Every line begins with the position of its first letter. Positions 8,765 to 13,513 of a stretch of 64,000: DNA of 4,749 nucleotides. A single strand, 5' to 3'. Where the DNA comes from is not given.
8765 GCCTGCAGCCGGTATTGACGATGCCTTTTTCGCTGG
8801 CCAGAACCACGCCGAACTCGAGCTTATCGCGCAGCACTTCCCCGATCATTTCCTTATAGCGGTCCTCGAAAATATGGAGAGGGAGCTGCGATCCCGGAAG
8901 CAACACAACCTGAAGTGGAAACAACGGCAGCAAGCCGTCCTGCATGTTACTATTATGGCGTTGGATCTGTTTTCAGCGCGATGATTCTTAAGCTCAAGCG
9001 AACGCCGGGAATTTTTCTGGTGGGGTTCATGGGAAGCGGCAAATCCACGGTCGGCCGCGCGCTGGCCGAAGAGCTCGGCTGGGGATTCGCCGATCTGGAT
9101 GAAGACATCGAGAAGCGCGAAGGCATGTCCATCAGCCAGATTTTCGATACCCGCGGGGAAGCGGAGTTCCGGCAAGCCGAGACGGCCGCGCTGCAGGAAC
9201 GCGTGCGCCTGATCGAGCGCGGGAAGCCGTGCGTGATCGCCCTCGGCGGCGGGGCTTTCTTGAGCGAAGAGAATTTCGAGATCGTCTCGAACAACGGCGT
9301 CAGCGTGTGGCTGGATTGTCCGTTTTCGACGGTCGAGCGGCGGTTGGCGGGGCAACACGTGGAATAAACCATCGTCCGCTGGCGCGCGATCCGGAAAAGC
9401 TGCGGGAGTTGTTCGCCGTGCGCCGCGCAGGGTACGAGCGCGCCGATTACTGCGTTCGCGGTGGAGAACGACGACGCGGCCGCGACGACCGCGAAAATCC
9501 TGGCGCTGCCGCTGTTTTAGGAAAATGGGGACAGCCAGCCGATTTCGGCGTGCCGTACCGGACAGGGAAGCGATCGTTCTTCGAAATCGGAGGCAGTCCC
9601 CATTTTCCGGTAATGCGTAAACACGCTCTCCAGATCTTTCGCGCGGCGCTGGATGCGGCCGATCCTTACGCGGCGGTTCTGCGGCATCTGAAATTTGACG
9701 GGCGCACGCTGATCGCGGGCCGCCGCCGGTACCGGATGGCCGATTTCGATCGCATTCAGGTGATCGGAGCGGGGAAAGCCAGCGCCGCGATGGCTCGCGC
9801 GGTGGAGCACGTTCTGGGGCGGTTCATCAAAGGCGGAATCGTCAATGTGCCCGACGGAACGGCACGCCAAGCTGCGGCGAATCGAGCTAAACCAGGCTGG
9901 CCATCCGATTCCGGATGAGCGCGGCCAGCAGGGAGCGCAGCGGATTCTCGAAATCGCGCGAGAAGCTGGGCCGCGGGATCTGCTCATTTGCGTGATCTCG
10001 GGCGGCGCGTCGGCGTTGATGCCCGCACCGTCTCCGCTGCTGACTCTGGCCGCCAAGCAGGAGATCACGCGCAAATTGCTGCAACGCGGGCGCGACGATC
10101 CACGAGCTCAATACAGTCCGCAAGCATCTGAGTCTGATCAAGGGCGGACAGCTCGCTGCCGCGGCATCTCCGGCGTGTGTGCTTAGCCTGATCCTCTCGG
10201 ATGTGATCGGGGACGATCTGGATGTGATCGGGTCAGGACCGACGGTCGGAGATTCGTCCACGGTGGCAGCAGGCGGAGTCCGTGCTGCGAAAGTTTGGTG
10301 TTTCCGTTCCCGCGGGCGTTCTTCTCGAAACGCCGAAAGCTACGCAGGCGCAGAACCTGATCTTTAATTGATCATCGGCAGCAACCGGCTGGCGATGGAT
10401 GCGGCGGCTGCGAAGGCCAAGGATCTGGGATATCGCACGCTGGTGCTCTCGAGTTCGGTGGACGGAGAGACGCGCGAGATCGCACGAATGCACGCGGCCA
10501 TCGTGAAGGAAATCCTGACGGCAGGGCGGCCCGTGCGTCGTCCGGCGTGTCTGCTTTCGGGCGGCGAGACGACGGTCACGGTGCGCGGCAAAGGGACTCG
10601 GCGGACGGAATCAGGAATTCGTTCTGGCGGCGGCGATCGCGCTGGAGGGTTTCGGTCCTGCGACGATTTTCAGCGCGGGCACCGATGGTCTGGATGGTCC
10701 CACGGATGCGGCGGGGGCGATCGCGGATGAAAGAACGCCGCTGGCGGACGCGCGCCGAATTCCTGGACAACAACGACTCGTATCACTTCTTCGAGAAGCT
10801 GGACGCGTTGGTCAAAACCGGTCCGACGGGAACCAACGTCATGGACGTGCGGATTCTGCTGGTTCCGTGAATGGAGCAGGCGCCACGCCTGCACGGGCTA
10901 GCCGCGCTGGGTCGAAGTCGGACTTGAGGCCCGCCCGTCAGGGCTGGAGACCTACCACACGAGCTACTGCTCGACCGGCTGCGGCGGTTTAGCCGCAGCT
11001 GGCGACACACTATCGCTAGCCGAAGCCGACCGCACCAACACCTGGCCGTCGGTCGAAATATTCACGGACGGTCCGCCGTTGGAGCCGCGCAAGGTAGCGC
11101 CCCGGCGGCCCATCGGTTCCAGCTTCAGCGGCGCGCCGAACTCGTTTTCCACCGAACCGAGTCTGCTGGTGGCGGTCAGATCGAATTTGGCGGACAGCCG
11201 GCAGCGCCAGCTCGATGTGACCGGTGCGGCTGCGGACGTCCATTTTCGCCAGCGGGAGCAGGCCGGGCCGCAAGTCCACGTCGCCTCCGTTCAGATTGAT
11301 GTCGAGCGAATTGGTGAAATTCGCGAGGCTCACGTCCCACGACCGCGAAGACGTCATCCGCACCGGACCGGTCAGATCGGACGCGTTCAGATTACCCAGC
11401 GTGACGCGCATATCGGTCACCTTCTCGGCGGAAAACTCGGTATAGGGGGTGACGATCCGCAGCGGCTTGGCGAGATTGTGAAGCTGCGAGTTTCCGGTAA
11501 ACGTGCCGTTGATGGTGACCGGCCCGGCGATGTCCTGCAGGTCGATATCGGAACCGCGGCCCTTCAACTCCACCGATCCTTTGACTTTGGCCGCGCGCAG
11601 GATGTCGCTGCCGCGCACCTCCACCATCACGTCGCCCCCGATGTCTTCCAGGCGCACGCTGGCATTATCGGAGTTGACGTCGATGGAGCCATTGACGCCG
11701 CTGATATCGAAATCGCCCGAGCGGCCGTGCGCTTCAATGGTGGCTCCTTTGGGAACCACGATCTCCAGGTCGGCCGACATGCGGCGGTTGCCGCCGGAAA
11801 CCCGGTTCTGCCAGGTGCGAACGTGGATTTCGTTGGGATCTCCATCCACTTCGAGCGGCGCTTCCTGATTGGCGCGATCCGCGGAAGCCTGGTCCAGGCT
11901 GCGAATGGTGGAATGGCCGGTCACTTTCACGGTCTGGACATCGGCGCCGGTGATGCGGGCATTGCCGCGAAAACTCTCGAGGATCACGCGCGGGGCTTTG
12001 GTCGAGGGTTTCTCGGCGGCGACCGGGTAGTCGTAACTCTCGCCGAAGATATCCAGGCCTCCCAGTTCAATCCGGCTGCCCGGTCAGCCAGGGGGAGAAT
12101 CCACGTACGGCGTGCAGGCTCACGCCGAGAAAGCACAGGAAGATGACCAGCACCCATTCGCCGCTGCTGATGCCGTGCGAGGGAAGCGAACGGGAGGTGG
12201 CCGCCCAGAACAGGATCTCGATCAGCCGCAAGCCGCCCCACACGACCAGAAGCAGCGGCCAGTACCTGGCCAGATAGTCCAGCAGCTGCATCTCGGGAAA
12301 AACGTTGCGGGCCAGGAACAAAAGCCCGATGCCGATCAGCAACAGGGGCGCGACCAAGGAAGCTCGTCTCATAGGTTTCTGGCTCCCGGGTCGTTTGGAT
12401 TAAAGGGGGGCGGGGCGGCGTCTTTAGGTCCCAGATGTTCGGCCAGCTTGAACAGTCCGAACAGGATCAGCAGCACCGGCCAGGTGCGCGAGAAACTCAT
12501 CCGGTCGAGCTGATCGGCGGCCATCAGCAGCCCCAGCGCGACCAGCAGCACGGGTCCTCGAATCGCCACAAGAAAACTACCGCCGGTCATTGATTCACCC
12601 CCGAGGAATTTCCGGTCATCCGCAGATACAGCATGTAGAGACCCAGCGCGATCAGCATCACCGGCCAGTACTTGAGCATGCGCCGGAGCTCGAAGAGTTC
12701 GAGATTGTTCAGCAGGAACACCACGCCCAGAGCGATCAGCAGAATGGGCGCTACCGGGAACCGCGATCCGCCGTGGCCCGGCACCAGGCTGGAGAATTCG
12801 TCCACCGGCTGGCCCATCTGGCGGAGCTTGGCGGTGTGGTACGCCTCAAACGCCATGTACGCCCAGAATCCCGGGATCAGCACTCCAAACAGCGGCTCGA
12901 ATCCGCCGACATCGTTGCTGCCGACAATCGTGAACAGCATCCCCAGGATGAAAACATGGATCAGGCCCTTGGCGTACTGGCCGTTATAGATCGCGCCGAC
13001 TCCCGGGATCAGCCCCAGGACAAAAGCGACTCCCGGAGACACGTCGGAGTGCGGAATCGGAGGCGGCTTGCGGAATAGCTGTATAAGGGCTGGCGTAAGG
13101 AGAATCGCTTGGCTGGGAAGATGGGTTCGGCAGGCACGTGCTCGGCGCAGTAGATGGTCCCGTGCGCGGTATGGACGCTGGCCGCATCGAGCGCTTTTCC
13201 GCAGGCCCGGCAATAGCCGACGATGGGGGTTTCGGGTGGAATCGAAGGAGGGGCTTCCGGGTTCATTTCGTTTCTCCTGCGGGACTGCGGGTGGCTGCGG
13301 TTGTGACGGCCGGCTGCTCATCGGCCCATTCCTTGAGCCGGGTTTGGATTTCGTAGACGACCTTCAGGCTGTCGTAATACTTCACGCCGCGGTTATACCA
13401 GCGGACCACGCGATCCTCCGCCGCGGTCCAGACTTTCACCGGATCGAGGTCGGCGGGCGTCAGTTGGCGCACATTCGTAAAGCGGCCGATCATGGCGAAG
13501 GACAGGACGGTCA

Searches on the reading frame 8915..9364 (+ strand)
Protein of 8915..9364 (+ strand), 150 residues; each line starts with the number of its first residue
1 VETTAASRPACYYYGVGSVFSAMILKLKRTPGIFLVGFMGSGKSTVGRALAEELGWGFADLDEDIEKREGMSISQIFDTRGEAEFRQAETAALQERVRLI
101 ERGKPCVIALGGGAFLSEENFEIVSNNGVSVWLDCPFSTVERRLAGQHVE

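Call 28: search_protein_families(library=pfam, proteins=[window:8915-9364:+], max_evalue=0.01)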
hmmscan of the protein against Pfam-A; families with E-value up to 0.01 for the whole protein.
window:8915-9364:+ (150 aa): 7 families
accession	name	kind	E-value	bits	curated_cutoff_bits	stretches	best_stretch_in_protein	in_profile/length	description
PF01202.28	SKI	-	2.2e-35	122.6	22.1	1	39-146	1-104/159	Shikimate kinase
PF13238.12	AAA_18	-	2.2e-12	48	29.4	1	33-146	1-110/128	AAA domain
PF13671.12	AAA_33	-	4e-06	27.6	27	1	33-108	2-75/143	AAA domain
PF25201.1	nSTAND6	-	0.00053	20.5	27.7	1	14-77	2-64/148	Novel STAND NTPase 6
PF13189.12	Cytidylate_kin2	-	0.0021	18.7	28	0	39-76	8-47/176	Cytidylate kinase-like family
PF13191.12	AAA_16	-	0.0028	18.6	32.6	0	29-58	23-55/167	AAA ATPase domain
PF00004.35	AAA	-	0.0029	18.5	21.2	1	34-109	2-62/131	ATPase family associated with various cellular activities (AAA)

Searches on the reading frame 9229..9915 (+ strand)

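Call 28: search_protein_families(library=pfam, proteins=[window:9229-9915:+], max_evalue=0.01)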
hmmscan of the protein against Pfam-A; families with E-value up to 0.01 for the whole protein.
window:9229-9915:+ (229 aa): 1 family
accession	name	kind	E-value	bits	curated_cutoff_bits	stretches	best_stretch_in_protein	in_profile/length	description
PF13660.11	DUF4147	-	1.6e-14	54.4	23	1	133-214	2-79/234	Domain of unknown function (DUF4147)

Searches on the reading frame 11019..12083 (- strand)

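Call 27: search_protein_families(library=pfam, proteins=[window:11019-12083:-], max_evalue=0.01)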
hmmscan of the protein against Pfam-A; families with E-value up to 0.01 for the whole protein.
window:11019-12083:- (355 aa): 1 family
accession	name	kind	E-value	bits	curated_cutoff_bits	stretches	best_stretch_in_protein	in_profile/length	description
PF13349.12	DUF4097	-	1.3e-05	25.2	22.9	0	104-295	66-192/247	Toastrack DUF4097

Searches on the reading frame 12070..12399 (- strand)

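Call 27: search_protein_families(library=pfam, proteins=[window:12070-12399:-], max_evalue=0.01)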
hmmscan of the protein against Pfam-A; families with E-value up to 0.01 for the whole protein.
window:12070-12399:- (110 aa): 2 families
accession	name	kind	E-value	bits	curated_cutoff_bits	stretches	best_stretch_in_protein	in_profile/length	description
PF18917.5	LiaI-LiaF-like_TM1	-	2.2e-07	31.3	27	1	16-55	2-38/42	LiaI-LiaF-like transmembrane region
PF22570.1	LiaF-TM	-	3.9e-06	28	27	1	17-95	2-90/98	LiaF transmembrane domain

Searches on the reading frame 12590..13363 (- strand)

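Call 27: search_protein_families(library=pfam, proteins=[window:12590-13363:-], max_evalue=0.01)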
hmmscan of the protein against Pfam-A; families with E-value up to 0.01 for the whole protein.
window:12590-13363:- (258 aa): 2 families
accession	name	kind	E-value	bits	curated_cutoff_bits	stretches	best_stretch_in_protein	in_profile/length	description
PF18917.5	LiaI-LiaF-like_TM1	-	1.5e-11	44.6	27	1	205-245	3-42/42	LiaI-LiaF-like transmembrane region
PF22570.1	LiaF-TM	-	3.6e-09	37.8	27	1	205-254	2-51/98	LiaF transmembrane domain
